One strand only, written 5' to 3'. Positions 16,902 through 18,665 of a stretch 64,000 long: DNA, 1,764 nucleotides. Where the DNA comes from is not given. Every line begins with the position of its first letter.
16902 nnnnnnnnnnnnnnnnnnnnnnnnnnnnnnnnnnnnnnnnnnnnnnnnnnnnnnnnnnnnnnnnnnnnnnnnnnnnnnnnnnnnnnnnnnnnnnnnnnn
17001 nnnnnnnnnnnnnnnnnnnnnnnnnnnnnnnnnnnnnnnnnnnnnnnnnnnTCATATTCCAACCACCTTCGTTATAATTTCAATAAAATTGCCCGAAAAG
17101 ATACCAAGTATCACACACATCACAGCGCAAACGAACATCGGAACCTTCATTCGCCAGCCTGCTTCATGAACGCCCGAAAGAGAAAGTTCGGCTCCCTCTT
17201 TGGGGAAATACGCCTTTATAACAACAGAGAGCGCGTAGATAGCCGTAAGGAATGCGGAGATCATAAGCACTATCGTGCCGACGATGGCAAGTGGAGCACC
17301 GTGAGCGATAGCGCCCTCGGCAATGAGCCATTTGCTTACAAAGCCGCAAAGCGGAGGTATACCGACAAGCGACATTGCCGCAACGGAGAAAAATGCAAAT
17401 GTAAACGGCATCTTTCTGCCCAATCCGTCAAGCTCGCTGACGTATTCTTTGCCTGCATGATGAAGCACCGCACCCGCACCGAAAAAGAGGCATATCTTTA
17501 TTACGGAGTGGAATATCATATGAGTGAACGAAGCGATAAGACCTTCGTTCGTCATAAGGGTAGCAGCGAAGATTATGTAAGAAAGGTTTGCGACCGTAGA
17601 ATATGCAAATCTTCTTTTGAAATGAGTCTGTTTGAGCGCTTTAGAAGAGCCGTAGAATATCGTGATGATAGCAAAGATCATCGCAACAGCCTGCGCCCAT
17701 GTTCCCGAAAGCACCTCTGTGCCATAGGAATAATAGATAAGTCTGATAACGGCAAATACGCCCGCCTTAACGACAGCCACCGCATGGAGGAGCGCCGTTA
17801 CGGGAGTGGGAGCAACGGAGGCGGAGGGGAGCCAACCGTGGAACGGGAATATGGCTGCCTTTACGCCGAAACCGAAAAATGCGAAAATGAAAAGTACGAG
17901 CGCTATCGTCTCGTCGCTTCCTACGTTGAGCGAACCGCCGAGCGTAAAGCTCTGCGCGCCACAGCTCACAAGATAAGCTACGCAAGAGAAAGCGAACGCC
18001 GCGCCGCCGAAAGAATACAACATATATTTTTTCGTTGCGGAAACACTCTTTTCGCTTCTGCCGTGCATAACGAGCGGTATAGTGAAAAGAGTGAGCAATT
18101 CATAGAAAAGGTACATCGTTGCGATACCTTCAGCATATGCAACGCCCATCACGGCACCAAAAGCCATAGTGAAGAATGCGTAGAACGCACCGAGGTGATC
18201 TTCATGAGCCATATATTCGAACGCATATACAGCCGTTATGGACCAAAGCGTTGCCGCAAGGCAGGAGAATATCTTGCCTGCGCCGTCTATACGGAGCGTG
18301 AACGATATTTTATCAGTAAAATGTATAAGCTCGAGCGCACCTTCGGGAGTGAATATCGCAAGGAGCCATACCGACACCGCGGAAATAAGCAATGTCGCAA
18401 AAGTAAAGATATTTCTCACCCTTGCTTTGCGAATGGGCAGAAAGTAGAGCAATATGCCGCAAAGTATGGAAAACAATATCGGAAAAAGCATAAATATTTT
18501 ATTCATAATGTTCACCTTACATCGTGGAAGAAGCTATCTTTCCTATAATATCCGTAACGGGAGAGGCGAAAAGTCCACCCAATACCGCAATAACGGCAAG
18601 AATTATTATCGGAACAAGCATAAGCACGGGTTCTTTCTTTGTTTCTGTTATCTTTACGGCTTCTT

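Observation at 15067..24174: MBH-ordered Mrp-type operon with four antiporter-like subunits and no redox module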

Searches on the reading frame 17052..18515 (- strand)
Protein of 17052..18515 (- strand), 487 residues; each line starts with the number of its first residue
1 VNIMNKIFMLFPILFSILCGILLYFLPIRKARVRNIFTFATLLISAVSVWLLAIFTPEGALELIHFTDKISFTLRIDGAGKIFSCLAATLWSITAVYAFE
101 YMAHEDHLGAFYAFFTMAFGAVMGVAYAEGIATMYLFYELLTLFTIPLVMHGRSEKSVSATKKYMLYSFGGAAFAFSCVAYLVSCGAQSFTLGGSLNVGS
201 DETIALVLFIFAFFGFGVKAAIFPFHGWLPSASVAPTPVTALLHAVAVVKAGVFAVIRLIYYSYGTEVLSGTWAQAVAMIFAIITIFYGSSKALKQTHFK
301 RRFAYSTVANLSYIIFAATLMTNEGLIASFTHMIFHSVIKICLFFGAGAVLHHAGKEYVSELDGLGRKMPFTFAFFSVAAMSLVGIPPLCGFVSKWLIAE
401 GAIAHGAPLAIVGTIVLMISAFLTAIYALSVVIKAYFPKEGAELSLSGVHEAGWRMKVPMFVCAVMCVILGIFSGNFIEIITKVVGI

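Call 5: search_protein_families(library=pfam, proteins=[window:17052-18515:-], max_evalue=0.01)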
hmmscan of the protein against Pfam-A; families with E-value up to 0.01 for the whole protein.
window:17052-18515:- (487 aa): 2 families
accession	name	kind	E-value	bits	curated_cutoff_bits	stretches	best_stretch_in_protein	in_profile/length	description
PF00361.26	Proton_antipo_M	-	1.3e-53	182.5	21.5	1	131-413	4-286/294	NADH:quinone oxidoreductase/Mrp antiporter, TM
PF00662.26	Proton_antipo_N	-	0.00048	20.4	24.5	1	69-112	8-51/51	NADH-Ubiquinone oxidoreductase (complex I), chain 5 N-terminus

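Call 6: search_protein_families(library=ncbifam, proteins=[window:17052-18515:-], max_evalue=0.01)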
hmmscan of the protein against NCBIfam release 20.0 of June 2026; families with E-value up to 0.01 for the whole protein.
window:17052-18515:- (487 aa): 73 families (the best 25 are shown)
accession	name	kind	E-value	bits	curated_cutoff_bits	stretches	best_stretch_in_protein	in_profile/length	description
NF006236.0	PRK08375.1-1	equivalog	5.9e-103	345.4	663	1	2-485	2-492/493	putative monovalent cation/H+ antiporter subunit D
NF005561.0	PRK07234.1-1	equivalog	1.8e-92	310.9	718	1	10-441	7-444/569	putative monovalent cation/H+ antiporter subunit D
NF005140.0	PRK06589.1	equivalog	5.6e-80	269.5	470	1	12-471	16-474/489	putative monovalent cation/H+ antiporter subunit D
NF009288.0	PRK12648.1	equivalog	5.5e-61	206.8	1104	1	16-481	10-478/954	monovalent cation/H+ antiporter subunit A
NF006419.0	PRK08668.1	equivalog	8.6e-59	199.8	617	1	13-484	8-477/613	NADH dehydrogenase subunit M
NF009287.0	PRK12647.1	equivalog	4.4e-57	194.2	937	1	69-482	67-475/773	putative monovalent cation/H+ antiporter subunit A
TIGR01972.1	NDH_I_M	subfamily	3.2e-55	187.7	263.8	1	13-485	5-479/486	NADH-quinone oxidoreductase subunit M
NF005097.0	PRK06525.1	equivalog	4.2e-55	187.3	430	1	10-478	6-479/480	hydrogenase 4 subunit D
TIGR00940.1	2a6301s01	subfamily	4.9e-55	187.2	920.45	1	12-481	8-496/793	monovalent cation:proton antiporter subunit A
NF005086.0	PRK06521.1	equivalog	1.6e-54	185.5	667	1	10-485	9-503/669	hydrogenase 4 subunit B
NF009284.0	PRK12644.1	equivalog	9.7e-54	182.8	962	1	69-481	65-478/975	Na+/H+ antiporter subunit A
NF009290.0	PRK12650.1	equivalog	2.2e-53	181.5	980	1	68-484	71-482/966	DUF4040 family protein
NF009285.0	PRK12645.1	equivalog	6.5e-53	180.1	1028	1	6-478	5-497/804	Na+/H+ antiporter subunit A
NF009305.0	PRK12662.1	equivalog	2.6e-52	178.2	700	1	10-485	11-487/492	putative monovalent cation/H+ antiporter subunit D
NF005141.0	PRK06590.1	equivalog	2.6e-51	175.3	556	1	7-477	7-472/615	NADH-quinone oxidoreductase subunit L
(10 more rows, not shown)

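Call 32: search_solved_structures(query=window:17052-18515:-, max_evalue=1e-25, show_alignments=0)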
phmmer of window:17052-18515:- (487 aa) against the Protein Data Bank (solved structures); distinct sequences matched with E-value up to 1e-25: 29.
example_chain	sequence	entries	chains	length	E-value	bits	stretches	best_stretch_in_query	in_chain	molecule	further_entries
6cfw_H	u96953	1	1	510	2.2e-41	145.7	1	31-476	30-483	Monovalent cation/H+ antiporter subunit D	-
6z16_A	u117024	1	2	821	1.3e-38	136.6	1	69-473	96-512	Multisubunit Na+/H+ antiporter, A subunit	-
7qru_A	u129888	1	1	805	7.1e-36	127.5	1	18-475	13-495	Na+/H+ antiporter subunit A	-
8e9g_L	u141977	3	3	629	3.2e-35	125.4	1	70-471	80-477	NADH-quinone oxidoreductase, L subunit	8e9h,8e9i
6tjv_D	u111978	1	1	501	5.1e-35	124.7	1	13-472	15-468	NADH dehydrogenase subunit 4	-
6hum_F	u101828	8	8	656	1.6e-33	119.8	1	75-477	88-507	NADH dehydrogenase subunit 5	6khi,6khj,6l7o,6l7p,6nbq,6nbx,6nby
7d3u_A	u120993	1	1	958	9.1e-33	117.3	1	70-433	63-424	Monovalent Na+/H+ antiporter subunit A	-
6u8y_H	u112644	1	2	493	4.6e-31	111.7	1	22-484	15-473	NADH dehydrogenase subunit N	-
6u8y_X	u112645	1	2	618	3e-30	109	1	16-478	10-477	NADH dehydrogenase subunit M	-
5cod_L1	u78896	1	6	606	4.8e-30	108.3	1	67-436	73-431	NADH-ubiquinone oxidoreductase chain 5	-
7wff_F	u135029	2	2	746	1.1e-29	107.1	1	9-429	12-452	NAD(P)H-quinone oxidoreductase subunit 5, chloroplastic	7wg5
5lc5_L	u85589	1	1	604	1.3e-29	106.9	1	67-436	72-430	NADH-ubiquinone oxidoreductase chain 5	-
9w2u_L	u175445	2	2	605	1.3e-29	106.9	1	67-436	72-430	NADH-ubiquinone oxidoreductase chain 5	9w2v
5ldw_L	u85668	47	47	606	1.5e-29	106.6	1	67-436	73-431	NADH-ubiquinone oxidoreductase chain 5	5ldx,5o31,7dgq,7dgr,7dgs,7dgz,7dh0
5lnk_L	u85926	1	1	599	1.6e-29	106.6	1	67-436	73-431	Mitochondrial complex I, ND5 subunit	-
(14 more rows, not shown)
